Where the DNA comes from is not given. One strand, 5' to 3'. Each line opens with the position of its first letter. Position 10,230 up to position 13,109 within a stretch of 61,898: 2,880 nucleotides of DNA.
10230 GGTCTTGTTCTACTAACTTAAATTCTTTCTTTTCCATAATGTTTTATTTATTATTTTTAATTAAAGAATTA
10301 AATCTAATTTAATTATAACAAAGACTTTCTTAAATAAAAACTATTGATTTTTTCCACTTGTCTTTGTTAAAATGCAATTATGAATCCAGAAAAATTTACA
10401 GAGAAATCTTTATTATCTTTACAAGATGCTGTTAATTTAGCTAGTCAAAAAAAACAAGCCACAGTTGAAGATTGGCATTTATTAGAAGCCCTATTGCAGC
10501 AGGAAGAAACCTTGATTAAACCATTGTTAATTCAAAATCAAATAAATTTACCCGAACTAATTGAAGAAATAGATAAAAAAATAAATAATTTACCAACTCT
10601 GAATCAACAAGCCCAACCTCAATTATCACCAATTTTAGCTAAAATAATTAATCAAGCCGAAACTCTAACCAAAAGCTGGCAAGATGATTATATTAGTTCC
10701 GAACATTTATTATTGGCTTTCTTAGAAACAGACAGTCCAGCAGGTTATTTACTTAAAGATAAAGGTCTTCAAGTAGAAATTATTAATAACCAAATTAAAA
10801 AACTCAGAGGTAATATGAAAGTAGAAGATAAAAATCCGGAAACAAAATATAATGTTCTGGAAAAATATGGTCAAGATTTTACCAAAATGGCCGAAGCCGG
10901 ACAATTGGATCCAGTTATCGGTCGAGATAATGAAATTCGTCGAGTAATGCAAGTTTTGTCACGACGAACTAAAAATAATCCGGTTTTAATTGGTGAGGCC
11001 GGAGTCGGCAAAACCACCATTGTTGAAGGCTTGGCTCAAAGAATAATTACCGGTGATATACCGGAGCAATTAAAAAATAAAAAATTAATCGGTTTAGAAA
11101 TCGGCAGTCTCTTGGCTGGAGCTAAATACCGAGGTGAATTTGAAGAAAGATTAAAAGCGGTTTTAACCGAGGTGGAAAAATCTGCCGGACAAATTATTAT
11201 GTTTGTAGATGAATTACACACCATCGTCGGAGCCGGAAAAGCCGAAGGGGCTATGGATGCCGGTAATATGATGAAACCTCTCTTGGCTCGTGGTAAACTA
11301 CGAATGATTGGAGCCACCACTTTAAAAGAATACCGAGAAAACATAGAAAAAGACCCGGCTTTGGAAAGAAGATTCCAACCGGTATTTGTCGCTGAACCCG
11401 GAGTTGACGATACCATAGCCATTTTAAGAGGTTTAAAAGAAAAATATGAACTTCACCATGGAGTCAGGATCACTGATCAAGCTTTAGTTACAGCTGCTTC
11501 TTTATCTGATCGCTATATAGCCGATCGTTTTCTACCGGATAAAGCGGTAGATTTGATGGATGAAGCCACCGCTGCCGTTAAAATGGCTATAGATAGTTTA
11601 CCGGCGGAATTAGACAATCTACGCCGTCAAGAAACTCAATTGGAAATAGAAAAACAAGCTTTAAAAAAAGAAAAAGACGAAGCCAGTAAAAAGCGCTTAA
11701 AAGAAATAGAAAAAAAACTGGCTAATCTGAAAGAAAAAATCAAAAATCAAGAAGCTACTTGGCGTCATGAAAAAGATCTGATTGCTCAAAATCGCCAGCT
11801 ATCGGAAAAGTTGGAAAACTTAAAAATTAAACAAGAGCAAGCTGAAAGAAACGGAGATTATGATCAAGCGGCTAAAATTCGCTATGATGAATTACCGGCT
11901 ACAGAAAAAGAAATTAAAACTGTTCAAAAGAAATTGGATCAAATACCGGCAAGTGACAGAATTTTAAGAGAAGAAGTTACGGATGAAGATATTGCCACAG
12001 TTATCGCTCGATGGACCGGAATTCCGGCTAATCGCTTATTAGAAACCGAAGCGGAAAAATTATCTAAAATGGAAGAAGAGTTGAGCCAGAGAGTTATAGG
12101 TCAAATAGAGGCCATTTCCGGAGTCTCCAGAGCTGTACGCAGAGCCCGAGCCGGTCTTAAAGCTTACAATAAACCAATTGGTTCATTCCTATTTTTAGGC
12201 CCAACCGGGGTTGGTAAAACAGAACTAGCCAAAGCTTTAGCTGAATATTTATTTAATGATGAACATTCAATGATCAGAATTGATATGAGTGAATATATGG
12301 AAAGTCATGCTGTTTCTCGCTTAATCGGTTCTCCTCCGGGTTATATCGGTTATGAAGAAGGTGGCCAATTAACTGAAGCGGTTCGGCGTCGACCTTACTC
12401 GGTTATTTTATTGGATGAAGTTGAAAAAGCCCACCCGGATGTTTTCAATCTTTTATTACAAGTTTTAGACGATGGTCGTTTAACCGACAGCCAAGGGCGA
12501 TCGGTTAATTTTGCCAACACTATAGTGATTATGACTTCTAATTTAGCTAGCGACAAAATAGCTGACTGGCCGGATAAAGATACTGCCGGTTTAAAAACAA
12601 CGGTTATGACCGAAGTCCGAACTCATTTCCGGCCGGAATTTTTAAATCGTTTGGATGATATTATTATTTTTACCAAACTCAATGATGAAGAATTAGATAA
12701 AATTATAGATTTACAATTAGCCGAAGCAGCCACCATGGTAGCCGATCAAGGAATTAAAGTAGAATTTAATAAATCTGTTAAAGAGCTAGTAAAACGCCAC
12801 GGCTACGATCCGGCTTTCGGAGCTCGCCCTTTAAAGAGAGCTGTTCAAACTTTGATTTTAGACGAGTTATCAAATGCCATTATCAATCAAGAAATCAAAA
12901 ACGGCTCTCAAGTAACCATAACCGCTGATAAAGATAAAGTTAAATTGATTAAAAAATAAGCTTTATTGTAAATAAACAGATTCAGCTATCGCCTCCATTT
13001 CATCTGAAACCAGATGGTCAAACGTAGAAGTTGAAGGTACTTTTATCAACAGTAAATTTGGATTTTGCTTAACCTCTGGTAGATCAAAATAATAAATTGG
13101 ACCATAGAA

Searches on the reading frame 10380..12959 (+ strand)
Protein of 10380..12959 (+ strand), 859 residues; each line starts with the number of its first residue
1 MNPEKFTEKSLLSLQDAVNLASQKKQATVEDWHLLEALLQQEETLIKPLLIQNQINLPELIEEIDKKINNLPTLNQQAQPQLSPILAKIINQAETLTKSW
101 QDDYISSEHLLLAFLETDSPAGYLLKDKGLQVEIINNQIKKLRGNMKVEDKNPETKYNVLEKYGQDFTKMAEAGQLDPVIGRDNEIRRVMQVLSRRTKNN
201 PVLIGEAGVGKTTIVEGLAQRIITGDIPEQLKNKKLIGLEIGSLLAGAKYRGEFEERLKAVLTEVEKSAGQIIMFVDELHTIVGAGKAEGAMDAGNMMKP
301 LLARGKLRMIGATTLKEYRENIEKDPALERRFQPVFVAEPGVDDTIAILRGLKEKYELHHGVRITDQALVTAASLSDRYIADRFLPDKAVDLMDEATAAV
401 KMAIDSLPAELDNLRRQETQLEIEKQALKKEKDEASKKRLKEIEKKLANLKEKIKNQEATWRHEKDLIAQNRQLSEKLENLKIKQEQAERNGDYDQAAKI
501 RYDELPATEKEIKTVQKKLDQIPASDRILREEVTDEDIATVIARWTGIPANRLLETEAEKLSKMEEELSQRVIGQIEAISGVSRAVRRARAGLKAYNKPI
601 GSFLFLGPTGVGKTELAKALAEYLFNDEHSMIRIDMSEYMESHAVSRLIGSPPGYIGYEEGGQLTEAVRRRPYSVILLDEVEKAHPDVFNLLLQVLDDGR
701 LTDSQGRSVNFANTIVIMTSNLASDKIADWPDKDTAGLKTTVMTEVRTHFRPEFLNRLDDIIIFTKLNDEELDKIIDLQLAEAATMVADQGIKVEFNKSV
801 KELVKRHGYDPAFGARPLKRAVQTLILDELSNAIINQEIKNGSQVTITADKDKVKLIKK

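Call 38: search_protein_families(library=pfam, proteins=[window:10380-12959:+], max_evalue=0.00001)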
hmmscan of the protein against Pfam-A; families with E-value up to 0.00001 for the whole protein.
window:10380-12959:+ (859 aa): 15 families
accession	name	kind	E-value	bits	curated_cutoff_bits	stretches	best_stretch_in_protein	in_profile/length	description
PF07724.20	AAA_2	-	1.3e-72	243.7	27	1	598-761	1-166/166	AAA domain (Cdc48 subfamily)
PF17871.7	AAA_lid_9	-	4.1e-34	117.1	22.8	1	342-443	2-103/104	AAA lid domain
PF00004.35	AAA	-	1.2e-24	87.7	21.2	2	202-315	2-110/131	ATPase family associated with various cellular activities (AAA)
PF10431.15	ClpB_D2-small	-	3e-22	78.9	21.9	1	767-847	1-81/81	C-terminal, D2-small domain, of ClpB protein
PF07728.20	AAA_5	-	1.4e-19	71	22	1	603-724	2-125/139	AAA domain (dynein-related subfamily)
PF02861.25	Clp_N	-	5.1e-15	55.8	20.7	1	93-144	1-53/53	Clp amino terminal domain, pathogenicity island component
PF13401.12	AAA_22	-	6.7e-12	46.3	27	0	603-698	8-110/130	AAA domain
PF00158.32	Sigma54_activat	-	4.5e-11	43.2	20.2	1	582-720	4-141/168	Sigma-54 interaction domain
PF13191.12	AAA_16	-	1.3e-10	42.5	32.6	1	179-223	2-49/167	AAA ATPase domain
PF12775.13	AAA_7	-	9.3e-08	32.2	25.8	0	602-651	35-84/181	P-loop containing dynein motor region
PF05621.17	TniB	-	4.7e-07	29.9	22.4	0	187-337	24-184/189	Bacterial TniB protein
PF20720.3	nSTAND3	-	4.9e-07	30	27.2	0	604-642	21-59/155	Novel STAND NTPase 3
PF01637.24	ATPase_2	-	8.7e-07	29.4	33.2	0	182-221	4-43/225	ATPase domain predominantly from Archaea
PF13173.12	AAA_14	-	2.7e-06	27.8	27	0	604-699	6-88/129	AAA domain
PF03193.22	RsgA_GTPase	-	5.3e-06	26.8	30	0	184-231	92-141/174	RsgA GTPase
